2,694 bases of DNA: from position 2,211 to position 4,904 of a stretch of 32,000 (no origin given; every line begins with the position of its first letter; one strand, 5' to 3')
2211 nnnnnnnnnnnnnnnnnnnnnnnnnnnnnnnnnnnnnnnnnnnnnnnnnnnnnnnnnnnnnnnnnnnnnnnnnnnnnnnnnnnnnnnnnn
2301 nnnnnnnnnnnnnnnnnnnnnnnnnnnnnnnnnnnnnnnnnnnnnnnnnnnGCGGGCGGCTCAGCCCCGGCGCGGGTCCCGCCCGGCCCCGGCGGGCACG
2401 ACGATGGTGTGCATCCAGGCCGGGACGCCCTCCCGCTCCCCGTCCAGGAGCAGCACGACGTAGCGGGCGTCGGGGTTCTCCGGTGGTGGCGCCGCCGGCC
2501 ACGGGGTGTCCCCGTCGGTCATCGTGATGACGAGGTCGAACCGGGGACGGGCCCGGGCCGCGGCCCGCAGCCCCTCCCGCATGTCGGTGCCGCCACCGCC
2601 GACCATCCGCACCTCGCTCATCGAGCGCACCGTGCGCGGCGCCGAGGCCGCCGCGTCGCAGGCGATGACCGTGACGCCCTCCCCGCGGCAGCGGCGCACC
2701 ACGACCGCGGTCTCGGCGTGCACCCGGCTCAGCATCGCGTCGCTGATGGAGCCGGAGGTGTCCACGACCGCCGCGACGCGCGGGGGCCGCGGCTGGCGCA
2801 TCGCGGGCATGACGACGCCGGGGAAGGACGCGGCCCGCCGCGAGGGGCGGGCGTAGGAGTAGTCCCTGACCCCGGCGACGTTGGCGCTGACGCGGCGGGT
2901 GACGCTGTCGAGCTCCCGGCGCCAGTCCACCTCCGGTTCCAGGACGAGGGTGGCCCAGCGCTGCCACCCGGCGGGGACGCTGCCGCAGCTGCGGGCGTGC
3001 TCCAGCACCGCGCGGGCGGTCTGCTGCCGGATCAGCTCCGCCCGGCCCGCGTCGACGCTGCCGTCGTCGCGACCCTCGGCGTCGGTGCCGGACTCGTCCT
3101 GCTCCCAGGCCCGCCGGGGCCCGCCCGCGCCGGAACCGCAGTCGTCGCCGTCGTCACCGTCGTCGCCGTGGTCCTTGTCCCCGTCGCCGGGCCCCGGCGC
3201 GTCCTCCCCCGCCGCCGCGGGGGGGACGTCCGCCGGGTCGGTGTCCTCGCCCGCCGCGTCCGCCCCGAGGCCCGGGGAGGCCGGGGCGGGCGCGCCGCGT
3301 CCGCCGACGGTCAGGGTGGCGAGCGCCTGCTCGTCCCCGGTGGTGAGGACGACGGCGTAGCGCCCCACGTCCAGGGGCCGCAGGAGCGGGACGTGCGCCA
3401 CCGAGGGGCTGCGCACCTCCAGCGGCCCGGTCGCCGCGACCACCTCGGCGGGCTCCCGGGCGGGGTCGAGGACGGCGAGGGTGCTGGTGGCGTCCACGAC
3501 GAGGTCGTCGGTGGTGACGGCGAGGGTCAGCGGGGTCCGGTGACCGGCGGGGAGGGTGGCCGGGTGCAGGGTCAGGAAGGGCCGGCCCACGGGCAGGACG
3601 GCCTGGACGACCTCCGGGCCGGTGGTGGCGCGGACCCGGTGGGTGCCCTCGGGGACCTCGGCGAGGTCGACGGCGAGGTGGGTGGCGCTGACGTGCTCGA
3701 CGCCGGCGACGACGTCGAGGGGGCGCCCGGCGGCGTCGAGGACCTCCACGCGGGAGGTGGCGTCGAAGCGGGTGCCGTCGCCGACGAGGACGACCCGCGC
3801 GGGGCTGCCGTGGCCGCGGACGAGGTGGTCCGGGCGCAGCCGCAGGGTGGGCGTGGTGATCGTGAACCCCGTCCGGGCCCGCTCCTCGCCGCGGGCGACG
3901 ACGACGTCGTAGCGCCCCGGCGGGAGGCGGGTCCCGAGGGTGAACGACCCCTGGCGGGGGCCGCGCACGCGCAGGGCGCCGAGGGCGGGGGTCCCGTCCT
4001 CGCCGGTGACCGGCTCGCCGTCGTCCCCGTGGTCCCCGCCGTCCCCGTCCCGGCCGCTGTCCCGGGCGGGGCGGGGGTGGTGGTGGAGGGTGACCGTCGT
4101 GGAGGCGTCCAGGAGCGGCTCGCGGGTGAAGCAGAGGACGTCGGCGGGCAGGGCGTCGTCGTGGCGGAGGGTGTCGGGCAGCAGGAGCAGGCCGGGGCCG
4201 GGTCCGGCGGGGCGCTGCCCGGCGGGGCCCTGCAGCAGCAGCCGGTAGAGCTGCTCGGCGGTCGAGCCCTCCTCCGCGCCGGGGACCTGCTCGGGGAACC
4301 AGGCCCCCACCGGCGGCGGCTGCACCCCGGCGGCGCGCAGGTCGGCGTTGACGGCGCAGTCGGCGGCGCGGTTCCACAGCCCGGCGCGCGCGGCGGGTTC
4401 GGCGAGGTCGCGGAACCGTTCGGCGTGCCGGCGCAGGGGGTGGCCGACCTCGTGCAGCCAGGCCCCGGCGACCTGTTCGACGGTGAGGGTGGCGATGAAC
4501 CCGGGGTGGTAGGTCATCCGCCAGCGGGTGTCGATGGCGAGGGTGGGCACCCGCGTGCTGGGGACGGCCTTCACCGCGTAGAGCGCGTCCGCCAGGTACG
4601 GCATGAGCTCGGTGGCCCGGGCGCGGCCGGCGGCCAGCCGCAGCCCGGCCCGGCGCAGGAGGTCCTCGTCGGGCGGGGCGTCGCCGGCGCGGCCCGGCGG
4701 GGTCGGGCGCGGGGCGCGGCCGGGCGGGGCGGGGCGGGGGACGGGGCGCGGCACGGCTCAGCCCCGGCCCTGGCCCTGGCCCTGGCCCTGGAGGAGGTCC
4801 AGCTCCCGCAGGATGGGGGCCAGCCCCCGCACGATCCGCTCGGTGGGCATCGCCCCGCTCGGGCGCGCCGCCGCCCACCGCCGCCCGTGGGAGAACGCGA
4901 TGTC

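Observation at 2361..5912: MoxR-class AAA+ ATPase translationally coupled to a VWA/HExxH-peptidase protein with a ~360-aa beta-rich insert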

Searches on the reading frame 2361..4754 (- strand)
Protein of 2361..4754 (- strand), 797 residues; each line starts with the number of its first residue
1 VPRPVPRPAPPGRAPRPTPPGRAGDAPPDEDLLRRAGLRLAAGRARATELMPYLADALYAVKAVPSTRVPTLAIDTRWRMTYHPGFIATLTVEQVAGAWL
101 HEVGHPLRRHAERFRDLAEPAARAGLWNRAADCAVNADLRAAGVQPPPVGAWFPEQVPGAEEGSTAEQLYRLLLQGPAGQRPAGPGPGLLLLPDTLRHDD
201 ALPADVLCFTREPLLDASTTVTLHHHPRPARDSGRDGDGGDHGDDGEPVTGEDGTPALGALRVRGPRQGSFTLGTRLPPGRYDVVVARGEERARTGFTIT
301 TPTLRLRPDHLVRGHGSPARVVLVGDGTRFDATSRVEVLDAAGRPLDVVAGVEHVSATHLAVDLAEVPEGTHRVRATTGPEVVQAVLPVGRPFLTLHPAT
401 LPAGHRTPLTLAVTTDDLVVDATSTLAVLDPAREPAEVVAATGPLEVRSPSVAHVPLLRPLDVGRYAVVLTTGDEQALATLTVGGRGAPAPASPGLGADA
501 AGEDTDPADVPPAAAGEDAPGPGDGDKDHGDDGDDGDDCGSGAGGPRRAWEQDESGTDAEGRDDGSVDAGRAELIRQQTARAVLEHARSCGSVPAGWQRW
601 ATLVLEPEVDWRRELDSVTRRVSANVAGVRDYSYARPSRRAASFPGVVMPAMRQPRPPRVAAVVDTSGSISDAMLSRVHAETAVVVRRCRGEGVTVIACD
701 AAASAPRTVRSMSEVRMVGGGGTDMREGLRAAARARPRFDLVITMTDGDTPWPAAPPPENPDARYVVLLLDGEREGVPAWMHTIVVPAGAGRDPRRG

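Call 7: search_protein_families(library=pfam, proteins=[window:2361-4754:-], max_evalue=0.1)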
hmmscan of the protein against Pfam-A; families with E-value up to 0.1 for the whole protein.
window:2361-4754:- (797 aa): 2 families
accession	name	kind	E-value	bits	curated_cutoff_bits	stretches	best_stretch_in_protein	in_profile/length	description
PF13203.12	DUF2201_N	-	4.3e-33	115.5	23.2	2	40-184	6-135/271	Putative metallopeptidase domain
PF09967.15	DUF2201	-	8.5e-18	65.1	26.4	1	660-761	1-101/123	VWA-like domain (DUF2201)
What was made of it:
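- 2361..4754 (-): DUF2201-type zincin-VWA protein, 797 aa. PF13203 at E 4e-33 and PF09967 at E 8.5e-18 (call 7).
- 4227..4649 (-): N-terminal helical zincin-like lobe, residues 36-176. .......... is at 4425-4454 and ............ at 4338-4373. Matches PF13203 profile positions 6-135 (call 7).
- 2385..2789 (-): VWA/MIDAS domain, residues 656-790. DTSGS is at 2748-2762, GGGGTD at 2583-2600 and TDGD at 2508-2519. PF09967 covers residues 660-761 (call 7).
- On DUF2201-type zincin-VWA protein (PF13203 + PF09967): 65.1 bits against 26.4, covering residues 660-761 (call 7).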

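Call 8: search_protein_families(library=ncbifam, proteins=[window:2361-4754:-], max_evalue=0.1)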
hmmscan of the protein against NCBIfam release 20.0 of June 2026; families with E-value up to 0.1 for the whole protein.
window:2361-4754:- (797 aa): 0 families

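Call 12: search_protein_families(library=padloc, proteins=[window:2361-4754:-], max_evalue=0.01)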
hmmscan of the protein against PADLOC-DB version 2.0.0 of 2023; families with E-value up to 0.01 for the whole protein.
window:2361-4754:- (797 aa): 0 families
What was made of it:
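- Tried and rejected: NCBIfam had nothing for the VWA protein (call 8), and PADLOC had nothing for either protein (call 12).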

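Call 13: find_homologous_proteins(query=window:2361-4754:-, max_evalue=0.00001)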
Query window:2361-4754:- (797 aa): 21 proteins with E <= 0.00001 among 8000 candidates.
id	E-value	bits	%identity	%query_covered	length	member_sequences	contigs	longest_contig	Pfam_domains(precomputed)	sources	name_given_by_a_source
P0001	0.0e+0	1698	97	100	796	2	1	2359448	PF13203.13,PF09967.16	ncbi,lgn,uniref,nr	ncbi:putative metal-dependent peptidase [Kineococcus radiotolerans]|uniref:Putative metal-dependent 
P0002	3.0e-288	977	64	95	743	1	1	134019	PF13203.13,PF09967.16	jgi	jgi:predicted metal-dependent peptidase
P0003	1.7e-268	912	61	95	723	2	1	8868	PF13203.13,PF09967.16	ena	-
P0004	4.8e-267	907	61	95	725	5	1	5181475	PF13203.13,PF09967.16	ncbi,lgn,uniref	ncbi:VWA-like domain-containing protein [Kineococcus sp. R86509]|uniref:DUF2201 family putative meta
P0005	7.3e-240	817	58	93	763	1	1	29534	PF13203.13,PF09967.16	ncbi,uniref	ncbi:DUF2201 family putative metallopeptidase [Kineococcus sp. SYSU DK005]|uniref:DUF2201 family put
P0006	1.2e-236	806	57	93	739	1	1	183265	PF13203.13,PF09967.16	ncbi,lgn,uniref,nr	ncbi:putative metallopeptidase-like protein [Kineococcus xinjiangensis]|uniref:Putative metallopepti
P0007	2.6e-236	805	58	93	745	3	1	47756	PF13203.13,PF09967.16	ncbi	-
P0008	3.4e-234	798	55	93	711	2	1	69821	PF13203.13,PF09967.16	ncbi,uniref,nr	ncbi:DUF2201 family putative metallopeptidase [Kineococcus rubinsiae]|uniref:DUF2201 family putative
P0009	2.9e-232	792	55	93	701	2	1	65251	PF13203.13,PF09967.16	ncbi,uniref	ncbi:vWA domain-containing protein [Kineococcus sp. SYSU DK018]|uniref:vWA domain-containing protein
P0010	6.5e-224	764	56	94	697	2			PF13203.13,PF09967.16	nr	nr:VWA-like domain-containing protein [Kineococcus vitellinus]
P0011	1.6e-223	763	54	93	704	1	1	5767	PF13203.13,PF09967.16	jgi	-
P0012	1.6e-222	760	54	93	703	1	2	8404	PF13203.13,PF09967.16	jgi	-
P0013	3.2e-218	745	69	33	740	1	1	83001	PF13203.13,PF09967.16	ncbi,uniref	ncbi:DUF2201 family putative metallopeptidase [Kineococcus gypseus]|uniref:DUF2201 family putative m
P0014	2.2e-217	743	55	94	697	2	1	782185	PF13203.13,PF09967.16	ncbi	ncbi:hypothetical protein NUM3379_02280 [Kineococcus sp. NUM-3379]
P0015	8.3e-214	731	52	97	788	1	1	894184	PF13203.13,PF09967.16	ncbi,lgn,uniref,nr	ncbi:DUF2201 family putative metallopeptidase [Kineococcus rhizosphaerae]|uniref:Putative metallopep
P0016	1.8e-181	624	41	56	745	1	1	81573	PF13203.13,PF09967.16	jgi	jgi:predicted metal-dependent peptidase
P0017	1.6e-179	617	57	31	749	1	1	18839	PF13203.13,PF09967.16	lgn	-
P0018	2.9e-175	603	46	96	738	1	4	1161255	PF13203.13,PF09967.16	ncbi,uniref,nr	ncbi:hypothetical protein GB931_14435 [Modestobacter sp. I12A-02628]|uniref:Metal-dependent peptidas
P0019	2.6e-167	577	75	31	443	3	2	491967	PF13203.13,PF09967.16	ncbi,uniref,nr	ncbi:VWA-like domain-containing protein [Paenibacillus sp. TRM 82003]|uniref:vWA domain-containing p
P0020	1.5e-165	571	41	94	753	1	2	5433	PF13203.13,PF09967.16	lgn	-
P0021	4.9e-121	424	52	56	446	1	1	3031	PF13203.13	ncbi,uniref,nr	ncbi:hypothetical protein GTR02_20970, partial [Kineococcus sp. R8]|uniref:DUF2201 family putative m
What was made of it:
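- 2361..4754 (-): It is 97% identical to the Kineococcus radiotolerans 'putative metal-dependent peptidase' (call 13).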

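Call 25: search_protein_representatives(protein=window:2361-4754:-)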
Query: 797 residues. Proteins with E-value up to 0.001 (for the whole library): 10225; up to 1e-10: 4944; up to 1e-30: 1328. The best 150 are listed.
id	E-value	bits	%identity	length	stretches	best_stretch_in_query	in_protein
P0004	1.5e-267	906.7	64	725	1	29-786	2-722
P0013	1.0e-218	745.2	59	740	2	6-503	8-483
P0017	5.1e-180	617.2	47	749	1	35-787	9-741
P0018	9.3e-176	603.1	50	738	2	258-789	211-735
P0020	4.8e-166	571.0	45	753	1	36-786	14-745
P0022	1.4e-156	539.7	43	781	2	36-546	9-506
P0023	3.1e-143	495.6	47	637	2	300-786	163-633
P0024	2.2e-135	469.6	41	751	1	37-787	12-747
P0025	1.4e-124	433.8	50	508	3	526-789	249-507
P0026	1.4e-123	430.5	56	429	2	510-787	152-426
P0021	1.6e-121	423.8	55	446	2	27-227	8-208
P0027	1.9e-120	420.2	52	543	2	485-786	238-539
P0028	6.9e-116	405.1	53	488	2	500-787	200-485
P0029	4.1e-110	386.0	52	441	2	531-786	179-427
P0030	5.1e-104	365.8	50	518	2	519-786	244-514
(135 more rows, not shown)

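Call 30: find_encoding_contigs(protein=P0018, flank=8000, max_places=2)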
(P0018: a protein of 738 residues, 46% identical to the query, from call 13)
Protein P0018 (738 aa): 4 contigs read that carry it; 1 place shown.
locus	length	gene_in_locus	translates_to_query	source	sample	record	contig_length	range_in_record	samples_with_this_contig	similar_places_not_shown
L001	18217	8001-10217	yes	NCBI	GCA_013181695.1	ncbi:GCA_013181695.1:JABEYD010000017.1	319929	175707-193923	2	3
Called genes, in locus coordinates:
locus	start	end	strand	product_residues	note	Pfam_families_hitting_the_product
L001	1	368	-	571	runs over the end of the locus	PF04675:DNA_ligase_A_N, PF01068:DNA_ligase_A_M, PF04679:DNA_ligase_A_C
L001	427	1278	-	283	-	-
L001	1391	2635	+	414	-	PF03435:Sacchrp_dh_NADP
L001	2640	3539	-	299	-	PF01636:APH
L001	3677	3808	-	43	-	-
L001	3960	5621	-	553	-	PF00476:DNA_pol_A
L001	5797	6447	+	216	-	PF04525:LOR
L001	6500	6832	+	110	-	PF04024:PspC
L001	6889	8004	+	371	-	PF07726:AAA_3 (faint), PF07728:AAA_5 (weak)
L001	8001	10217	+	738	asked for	PF13203:DUF2201_N, PF09967:DUF2201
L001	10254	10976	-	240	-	-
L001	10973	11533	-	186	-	-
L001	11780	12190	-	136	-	-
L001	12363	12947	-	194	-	-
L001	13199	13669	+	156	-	PF13376:OmdA (weak)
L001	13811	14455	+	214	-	PF13489:Methyltransf_23, PF13847:Methyltransf_31 (weak), PF08241:Methyltransf_11, PF08242:Methyltransf_12, PF13649:Methyltransf_25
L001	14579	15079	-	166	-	PF10604:Polyketide_cyc2, PF03364:Polyketide_cyc (weak), PF08327:AHSA1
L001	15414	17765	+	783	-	PF00912:Transgly, PF00905:Transpeptidase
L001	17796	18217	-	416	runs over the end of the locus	PF02515:CoA_transf_3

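Call 31: find_encoding_contigs(protein=P0004, flank=8000, max_places=2)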
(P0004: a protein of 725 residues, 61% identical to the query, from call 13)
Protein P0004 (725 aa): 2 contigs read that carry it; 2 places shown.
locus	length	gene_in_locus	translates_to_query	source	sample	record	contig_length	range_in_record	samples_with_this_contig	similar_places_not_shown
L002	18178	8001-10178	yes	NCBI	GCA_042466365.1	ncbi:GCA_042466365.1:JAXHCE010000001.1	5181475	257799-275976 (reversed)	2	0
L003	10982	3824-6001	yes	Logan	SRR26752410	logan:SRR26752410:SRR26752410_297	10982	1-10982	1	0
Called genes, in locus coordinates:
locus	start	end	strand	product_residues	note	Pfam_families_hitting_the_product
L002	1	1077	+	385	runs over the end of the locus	PF00563:EAL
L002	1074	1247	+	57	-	PF06348:DUF1059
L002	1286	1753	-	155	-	PF01243:PNPOx_N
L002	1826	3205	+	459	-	PF13520:AA_permease_2, PF00324:AA_permease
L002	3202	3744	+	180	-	-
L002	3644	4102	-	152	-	PF01047:MarR (weak), PF12802:MarR_2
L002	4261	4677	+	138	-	PF00903:Glyoxalase (weak), PF22677:Ble-like_N (weak)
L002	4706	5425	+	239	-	PF00072:Response_reg, PF00486:Trans_reg_C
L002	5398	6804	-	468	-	PF00672:HAMP, PF00512:HisKA, PF02518:HATPase_c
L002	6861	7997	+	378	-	PF07728:AAA_5 (weak)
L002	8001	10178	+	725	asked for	PF13203:DUF2201_N, PF09967:DUF2201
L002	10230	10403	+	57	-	-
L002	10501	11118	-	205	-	-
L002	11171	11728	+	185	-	-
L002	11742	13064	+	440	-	-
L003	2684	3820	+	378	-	PF07728:AAA_5 (weak)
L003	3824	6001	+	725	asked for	PF13203:DUF2201_N, PF09967:DUF2201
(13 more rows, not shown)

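Call 32: find_encoding_contigs(protein=P0019, flank=8000, max_places=2)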
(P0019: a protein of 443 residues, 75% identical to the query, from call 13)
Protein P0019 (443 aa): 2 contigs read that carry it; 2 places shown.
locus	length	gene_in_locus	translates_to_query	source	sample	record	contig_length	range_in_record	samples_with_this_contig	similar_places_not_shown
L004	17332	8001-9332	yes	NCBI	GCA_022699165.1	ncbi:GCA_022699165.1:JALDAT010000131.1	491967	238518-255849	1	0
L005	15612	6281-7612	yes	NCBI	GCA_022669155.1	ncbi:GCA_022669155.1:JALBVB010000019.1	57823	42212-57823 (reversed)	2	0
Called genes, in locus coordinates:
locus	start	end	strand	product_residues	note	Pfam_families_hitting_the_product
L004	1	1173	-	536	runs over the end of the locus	PF00370:FGGY_N, PF02782:FGGY_C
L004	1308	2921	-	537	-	-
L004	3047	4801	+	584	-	PF00476:DNA_pol_A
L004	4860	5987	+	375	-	PF02342:TerD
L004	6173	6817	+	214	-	-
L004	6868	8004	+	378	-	PF07728:AAA_5 (weak)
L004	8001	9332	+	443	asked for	PF13203:DUF2201_N, PF09967:DUF2201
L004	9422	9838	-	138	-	PF00903:Glyoxalase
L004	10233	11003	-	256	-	PF11512:Atu4866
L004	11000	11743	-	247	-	PF11512:Atu4866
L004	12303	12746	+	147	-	PF00903:Glyoxalase, PF13468:Glyoxalase_3, PF13669:Glyoxalase_4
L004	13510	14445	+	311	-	-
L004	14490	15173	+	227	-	-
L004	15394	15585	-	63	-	-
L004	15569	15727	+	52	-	-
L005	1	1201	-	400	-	PF00672:HAMP, PF00015:MCPsignal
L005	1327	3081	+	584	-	PF00476:DNA_pol_A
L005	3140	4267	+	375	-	PF02342:TerD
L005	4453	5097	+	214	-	-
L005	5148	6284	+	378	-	PF07728:AAA_5 (weak)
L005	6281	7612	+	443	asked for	PF13203:DUF2201_N, PF09967:DUF2201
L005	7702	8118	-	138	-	PF00903:Glyoxalase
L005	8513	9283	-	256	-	PF11512:Atu4866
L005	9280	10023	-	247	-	PF11512:Atu4866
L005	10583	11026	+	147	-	PF00903:Glyoxalase, PF13468:Glyoxalase_3, PF13669:Glyoxalase_4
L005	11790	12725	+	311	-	-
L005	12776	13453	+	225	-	-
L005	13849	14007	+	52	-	-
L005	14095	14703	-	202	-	-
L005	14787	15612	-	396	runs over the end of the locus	PF00070:Pyr_redox (faint), PF01266:DAO (weak), PF01494:FAD_binding_3, PF01593:Amino_oxidase (faint), PF05834:Lycopene_cycl, PF07992:Pyr_redox_2 (faint), PF13450:NAD_binding_8 (faint)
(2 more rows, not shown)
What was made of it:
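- On DUF2201-type zincin-VWA protein (PF13203 + PF09967): The same arrangement holds in L001-L005 (calls 30-32).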

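Call 33: predict_structure(alignment_id=A1)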
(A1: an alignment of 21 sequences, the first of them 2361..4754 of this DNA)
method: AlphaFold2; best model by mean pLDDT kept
length: 797 residues; sequences in the alignment: 21
mean_pLDDT: 74.5   pTM: 0.42
mean pLDDT of the five models: 74.5, 73.3, 73.1, 71.7, 71.5
residues with pLDDT >= 90: 166; 70-90: 416; 50-70: 74; < 50: 141
segments of 3 or more residues with pLDDT < 50: 1-26, 150-152, 181-186, 229-243, 486-540, 630-653, 701-703, 791-797
pLDDT, mean of each block of 10 residues (from residue 1): 39 37 52 92 95 94 86 87 89 92 91 75 79 86 72 56 78 65 53 80 86 85 72 36 63 81 89 85 87 84 80 77 84 91 86 87 88 88 84 77 78 83 88 69 88 89 83 84 51 28 33 34 31 37 62 79 84 93 89 83 75 81 69 38 41 64 86 83 79 80 68 71 81 89 90 89 91 84 79 34
secondary structure, 60 per line:
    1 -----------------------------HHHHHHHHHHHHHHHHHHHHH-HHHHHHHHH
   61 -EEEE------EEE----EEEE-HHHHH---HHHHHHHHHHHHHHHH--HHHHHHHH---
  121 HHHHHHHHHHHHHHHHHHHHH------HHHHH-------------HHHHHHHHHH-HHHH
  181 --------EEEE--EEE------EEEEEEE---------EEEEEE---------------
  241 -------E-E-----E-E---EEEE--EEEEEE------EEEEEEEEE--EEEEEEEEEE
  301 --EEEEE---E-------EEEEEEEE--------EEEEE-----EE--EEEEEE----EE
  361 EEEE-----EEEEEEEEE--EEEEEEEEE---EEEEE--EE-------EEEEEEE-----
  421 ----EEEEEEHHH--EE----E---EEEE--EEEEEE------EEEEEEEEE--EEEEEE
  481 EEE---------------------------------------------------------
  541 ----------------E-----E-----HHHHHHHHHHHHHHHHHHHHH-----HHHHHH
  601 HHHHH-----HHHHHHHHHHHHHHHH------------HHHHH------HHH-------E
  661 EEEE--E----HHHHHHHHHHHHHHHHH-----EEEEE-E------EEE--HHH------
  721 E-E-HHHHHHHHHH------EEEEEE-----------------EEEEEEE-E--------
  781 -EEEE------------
elements in order (helices of 4 or more, strands of 3 or more residues): H30-50 H52-60 E62-65 E72-74 E79-82 H84-88 H92-107 H110-117 H121-141 H148-152 H166-175 H177-180 E189-192 E195-197 E204-210 E220-225 E262-265 E268-273 E280-288 E291-300 E303-307 E319-326 E335-339 E349-354 E359-364 E370-378 E381-389 E393-397 E409-415 E425-430 E446-449 E452-457 E464-472 E475-483 H569-589 H595-605 H611-626 H639-643 E660-664 H672-688 E694-698 E707-709 H725-734 E741-746 E764-770 E782-785
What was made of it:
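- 3147..3299 (-): Acidic, disordered tail of the insert, residues 486-536. D+E make up 27% and hydrophobic residues 4%. pLDDT is below 50 (call 33).
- The same result appears in the full-length model (call 33).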

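Call 39: search_solved_structures(query=A1, max_evalue=0.1)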
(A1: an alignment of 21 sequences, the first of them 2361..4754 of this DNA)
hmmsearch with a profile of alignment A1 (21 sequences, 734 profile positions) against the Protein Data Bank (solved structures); distinct sequences matched with E-value up to 0.1: 0.
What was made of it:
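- No sequence-detectable solved structure exists for the protein itself (call 39).
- Tried and rejected: PDB sequence searches gave no match for the long-form profile (call 39).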
